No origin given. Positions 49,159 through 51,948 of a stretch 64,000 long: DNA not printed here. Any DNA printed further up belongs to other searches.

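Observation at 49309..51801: Four-domain CoADR-rhodanese-TusA-DsrE fusion with its own consensus promoter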

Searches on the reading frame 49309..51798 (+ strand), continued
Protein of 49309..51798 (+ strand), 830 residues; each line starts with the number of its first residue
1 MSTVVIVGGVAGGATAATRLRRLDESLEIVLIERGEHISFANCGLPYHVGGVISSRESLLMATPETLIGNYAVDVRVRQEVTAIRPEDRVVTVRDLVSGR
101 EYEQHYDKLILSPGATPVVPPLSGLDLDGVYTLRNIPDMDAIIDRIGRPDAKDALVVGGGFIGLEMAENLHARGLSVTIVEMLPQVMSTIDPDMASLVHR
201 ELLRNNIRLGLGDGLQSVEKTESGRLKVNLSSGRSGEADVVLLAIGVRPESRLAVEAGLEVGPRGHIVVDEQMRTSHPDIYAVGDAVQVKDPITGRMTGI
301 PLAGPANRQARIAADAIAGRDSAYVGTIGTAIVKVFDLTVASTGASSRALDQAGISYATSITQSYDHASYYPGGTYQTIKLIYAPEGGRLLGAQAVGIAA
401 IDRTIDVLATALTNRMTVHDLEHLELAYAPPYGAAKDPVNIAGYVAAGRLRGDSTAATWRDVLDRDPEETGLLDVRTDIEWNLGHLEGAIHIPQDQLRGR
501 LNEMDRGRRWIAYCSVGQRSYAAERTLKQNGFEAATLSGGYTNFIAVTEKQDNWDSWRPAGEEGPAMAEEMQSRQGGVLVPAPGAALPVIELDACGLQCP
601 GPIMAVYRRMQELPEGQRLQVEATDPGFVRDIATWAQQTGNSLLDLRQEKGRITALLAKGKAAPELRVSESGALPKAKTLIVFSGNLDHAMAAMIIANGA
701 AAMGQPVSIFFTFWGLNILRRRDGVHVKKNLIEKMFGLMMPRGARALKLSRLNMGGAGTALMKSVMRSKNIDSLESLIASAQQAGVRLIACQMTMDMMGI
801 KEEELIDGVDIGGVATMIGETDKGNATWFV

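Call 13: find_encoding_contigs(protein=P0002, flank=8000, max_places=3)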
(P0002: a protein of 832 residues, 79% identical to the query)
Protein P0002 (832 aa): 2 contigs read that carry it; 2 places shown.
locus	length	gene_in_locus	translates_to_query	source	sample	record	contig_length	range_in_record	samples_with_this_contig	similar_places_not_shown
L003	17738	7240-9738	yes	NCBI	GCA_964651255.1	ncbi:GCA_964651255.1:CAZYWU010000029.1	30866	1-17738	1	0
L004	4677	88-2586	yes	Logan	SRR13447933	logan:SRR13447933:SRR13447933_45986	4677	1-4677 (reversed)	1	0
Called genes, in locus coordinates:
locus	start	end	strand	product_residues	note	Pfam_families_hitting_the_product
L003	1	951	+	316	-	?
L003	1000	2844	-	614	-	PF13522:GATase_6, PF13537:GATase_7, PF13580:SIS_2 (faint), PF01380:SIS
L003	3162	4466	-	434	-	PF17820:PDZ_6, PF19238:Radical_SAM_2, PF04459:DUF512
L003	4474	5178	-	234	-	PF02224:Cytidylate_kin, PF13189:Cytidylate_kin2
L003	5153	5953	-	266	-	PF01479:S4, PF00849:PseudoU_synth_2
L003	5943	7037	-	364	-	PF00768:Peptidase_S11, PF13354:Beta-lactamase2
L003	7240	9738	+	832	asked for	PF07992:Pyr_redox_2, PF13738:Pyr_redox_3, PF00070:Pyr_redox, PF02852:Pyr_redox_dim, PF00581:Rhodanese, PF01206:TusA, PF02635:DsrE, PF13686:DrsE_2, +2 more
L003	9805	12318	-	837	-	PF00515:TPR_1 (faint), PF13174:TPR_6 (faint), PF13181:TPR_8 (faint), PF13424:TPR_12 (faint), PF13432:TPR_16 (weak), PF07719:TPR_2 (weak), PF01464:SLT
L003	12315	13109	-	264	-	PF01209:Ubie_methyltran, PF13489:Methyltransf_23, PF08241:Methyltransf_11, PF08242:Methyltransf_12, PF13649:Methyltransf_25, PF13847:Methyltransf_31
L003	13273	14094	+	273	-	PF13302:Acetyltransf_3, PF00583:Acetyltransf_1, PF13673:Acetyltransf_10, PF13508:Acetyltransf_7 (weak), PF08445:FR47 (weak)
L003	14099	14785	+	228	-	PF09335:VTT_dom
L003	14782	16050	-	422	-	PF13482:RNase_H_2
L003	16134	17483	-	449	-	PF01844:HNH (weak), PF09369:MZB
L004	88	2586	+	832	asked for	PF07992:Pyr_redox_2, PF13738:Pyr_redox_3, PF00070:Pyr_redox, PF02852:Pyr_redox_dim, PF00581:Rhodanese, PF01206:TusA, PF02635:DsrE, PF13686:DrsE_2, +2 more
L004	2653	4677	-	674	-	?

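Call 18: find_encoding_contigs(protein=P0081, flank=6000, max_places=2)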
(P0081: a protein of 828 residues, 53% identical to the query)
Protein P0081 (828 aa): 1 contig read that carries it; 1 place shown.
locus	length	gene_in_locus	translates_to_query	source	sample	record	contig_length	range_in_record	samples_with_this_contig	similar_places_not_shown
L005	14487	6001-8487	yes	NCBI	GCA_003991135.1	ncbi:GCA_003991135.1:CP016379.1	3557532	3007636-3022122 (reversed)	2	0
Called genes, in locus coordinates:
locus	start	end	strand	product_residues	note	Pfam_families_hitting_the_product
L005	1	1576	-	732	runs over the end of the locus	PF09043:Lys-AminoMut_A, PF16554:OAM_dimer, PF02310:B12-binding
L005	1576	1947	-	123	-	PF16552:OAM_alpha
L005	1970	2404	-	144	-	PF00293:NUDIX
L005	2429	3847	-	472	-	PF00291:PALP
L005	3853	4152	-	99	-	PF22010:OrtA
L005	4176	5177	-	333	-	PF01113:DapB_N, PF19328:DAP_DH_C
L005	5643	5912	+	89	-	PF12840:HTH_20, PF01022:HTH_5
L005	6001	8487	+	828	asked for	PF07992:Pyr_redox_2, PF13738:Pyr_redox_3, PF00070:Pyr_redox, PF02852:Pyr_redox_dim, PF00581:Rhodanese, PF01206:TusA, PF13686:DrsE_2, PF02635:DsrE, +5 more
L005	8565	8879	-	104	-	-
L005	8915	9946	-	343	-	PF13176:TPR_7 (faint), PF13181:TPR_8 (faint), PF28559:TPR_SusR (weak), PF10602:RPN7 (weak), PF13424:TPR_12, PF00515:TPR_1 (weak), PF07719:TPR_2 (weak), PF13424:TPR_12 (weak), +8 more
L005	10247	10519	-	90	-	PF02583:Trns_repr_metal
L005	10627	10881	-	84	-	-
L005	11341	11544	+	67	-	PF00872:Transposase_mut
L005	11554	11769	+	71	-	PF00872:Transposase_mut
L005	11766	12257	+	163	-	PF00872:Transposase_mut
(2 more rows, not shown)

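Call 19: find_encoding_contigs(protein=P0115, flank=6000, max_places=2)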
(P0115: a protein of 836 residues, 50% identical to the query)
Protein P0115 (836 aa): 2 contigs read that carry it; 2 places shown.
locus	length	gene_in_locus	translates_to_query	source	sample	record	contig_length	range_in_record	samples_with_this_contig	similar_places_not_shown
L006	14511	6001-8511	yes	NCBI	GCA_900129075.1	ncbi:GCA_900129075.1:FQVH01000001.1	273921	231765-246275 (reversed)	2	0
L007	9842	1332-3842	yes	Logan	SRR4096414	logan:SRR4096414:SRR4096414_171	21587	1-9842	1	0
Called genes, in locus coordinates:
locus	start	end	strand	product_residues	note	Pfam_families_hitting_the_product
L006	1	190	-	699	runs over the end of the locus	PF12437:GSIII_N, PF00120:Gln-synt_C, PF18318:Gln-synt_C-ter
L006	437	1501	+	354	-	PF10776:DUF2600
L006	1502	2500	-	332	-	PF00348:polyprenyl_synt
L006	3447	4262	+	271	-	PF00800:PDT, PF01842:ACT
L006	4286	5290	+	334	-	PF18152:DAHP_snth_FXD, PF00793:DAHP_synth_1, PF03102:NeuB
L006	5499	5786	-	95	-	PF04456:DUF503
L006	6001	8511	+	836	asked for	PF07992:Pyr_redox_2, PF13450:NAD_binding_8 (faint), PF00070:Pyr_redox, PF02852:Pyr_redox_dim, PF00581:Rhodanese, PF01206:TusA, PF02635:DsrE, PF13686:DrsE_2, +1 more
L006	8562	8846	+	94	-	PF12840:HTH_20, PF01022:HTH_5, PF12802:MarR_2 (faint)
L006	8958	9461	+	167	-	-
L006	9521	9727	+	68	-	PF14098:SSPI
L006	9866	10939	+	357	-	PF00180:Iso_dh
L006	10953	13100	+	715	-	PF09371:Tex_N, PF22706:Tex_central_region, PF16921:Tex_YqgF, PF14635:HHH_7, PF12836:HHH_3, PF17674:HHH_9, PF00575:S1, PF23459:S1_RRP5, +1 more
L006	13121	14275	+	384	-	PF01979:Amidohydro_1, PF07969:Amidohydro_3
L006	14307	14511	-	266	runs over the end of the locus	PF00950:ABC-3, PF01032:FecCD (weak)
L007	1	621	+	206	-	?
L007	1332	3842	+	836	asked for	PF07992:Pyr_redox_2, PF13450:NAD_binding_8 (faint), PF00070:Pyr_redox, PF02852:Pyr_redox_dim, PF00581:Rhodanese, PF01206:TusA, PF02635:DsrE, PF13686:DrsE_2, +1 more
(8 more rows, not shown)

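Call 20: find_encoding_contigs(protein=P0049, flank=6000, max_places=2)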
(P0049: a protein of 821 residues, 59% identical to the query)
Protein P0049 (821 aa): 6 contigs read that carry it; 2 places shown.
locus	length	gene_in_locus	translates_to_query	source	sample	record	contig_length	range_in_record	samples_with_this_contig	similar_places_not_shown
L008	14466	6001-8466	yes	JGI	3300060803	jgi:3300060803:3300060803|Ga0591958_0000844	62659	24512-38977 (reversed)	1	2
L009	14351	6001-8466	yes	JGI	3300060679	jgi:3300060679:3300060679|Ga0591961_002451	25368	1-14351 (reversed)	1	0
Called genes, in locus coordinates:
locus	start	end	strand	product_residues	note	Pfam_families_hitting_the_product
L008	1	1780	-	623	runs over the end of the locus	PF02730:AFOR_N, PF01314:AFOR_C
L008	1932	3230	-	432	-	PF17820:PDZ_6, PF19238:Radical_SAM_2, PF04055:Radical_SAM (faint), PF04459:DUF512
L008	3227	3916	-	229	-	PF02224:Cytidylate_kin, PF13189:Cytidylate_kin2 (weak)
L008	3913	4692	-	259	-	PF01479:S4, PF00849:PseudoU_synth_2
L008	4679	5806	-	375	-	PF00768:Peptidase_S11, PF13354:Beta-lactamase2 (weak)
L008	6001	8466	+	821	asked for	PF07992:Pyr_redox_2, PF13450:NAD_binding_8 (faint), PF13738:Pyr_redox_3 (weak), PF00070:Pyr_redox, PF02852:Pyr_redox_dim, PF00581:Rhodanese, PF01206:TusA, PF13686:DrsE_2, +1 more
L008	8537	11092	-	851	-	PF07719:TPR_2 (faint), PF13428:TPR_14 (faint), PF01464:SLT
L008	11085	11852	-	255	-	PF13489:Methyltransf_23, PF13847:Methyltransf_31, PF08241:Methyltransf_11, PF08242:Methyltransf_12, PF13649:Methyltransf_25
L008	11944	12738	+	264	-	PF13302:Acetyltransf_3 (weak), PF00583:Acetyltransf_1, PF13508:Acetyltransf_7, PF08445:FR47 (weak)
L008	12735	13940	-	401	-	PF13482:RNase_H_2, PF07719:TPR_2 (faint)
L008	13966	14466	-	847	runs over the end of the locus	PF00270:DEAD, PF04851:ResIII, PF00271:Helicase_C, PF22982:WHD_HRQ1, PF01844:HNH (weak), PF09369:MZB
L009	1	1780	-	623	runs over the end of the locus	PF02730:AFOR_N, PF01314:AFOR_C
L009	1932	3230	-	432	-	PF17820:PDZ_6, PF19238:Radical_SAM_2, PF04055:Radical_SAM (faint), PF04459:DUF512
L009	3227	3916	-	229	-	PF02224:Cytidylate_kin, PF13189:Cytidylate_kin2 (weak)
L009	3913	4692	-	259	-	PF01479:S4, PF00849:PseudoU_synth_2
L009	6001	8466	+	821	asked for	PF07992:Pyr_redox_2, PF13450:NAD_binding_8 (faint), PF13738:Pyr_redox_3 (weak), PF00070:Pyr_redox, PF02852:Pyr_redox_dim, PF00581:Rhodanese, PF01206:TusA, PF13686:DrsE_2, +1 more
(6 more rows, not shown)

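Call 77: find_encoding_contigs(protein=P0001, flank=2000, max_places=4)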
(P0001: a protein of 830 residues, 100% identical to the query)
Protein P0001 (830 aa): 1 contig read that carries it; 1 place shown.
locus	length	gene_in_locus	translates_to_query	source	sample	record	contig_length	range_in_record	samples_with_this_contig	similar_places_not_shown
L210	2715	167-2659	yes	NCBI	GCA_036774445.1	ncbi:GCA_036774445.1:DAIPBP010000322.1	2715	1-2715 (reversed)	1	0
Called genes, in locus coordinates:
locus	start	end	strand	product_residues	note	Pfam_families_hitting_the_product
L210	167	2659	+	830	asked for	PF07992:Pyr_redox_2, PF00070:Pyr_redox, PF13738:Pyr_redox_3 (weak), PF02852:Pyr_redox_dim, PF00581:Rhodanese, PF01206:TusA, PF13686:DrsE_2, PF02635:DsrE, +1 more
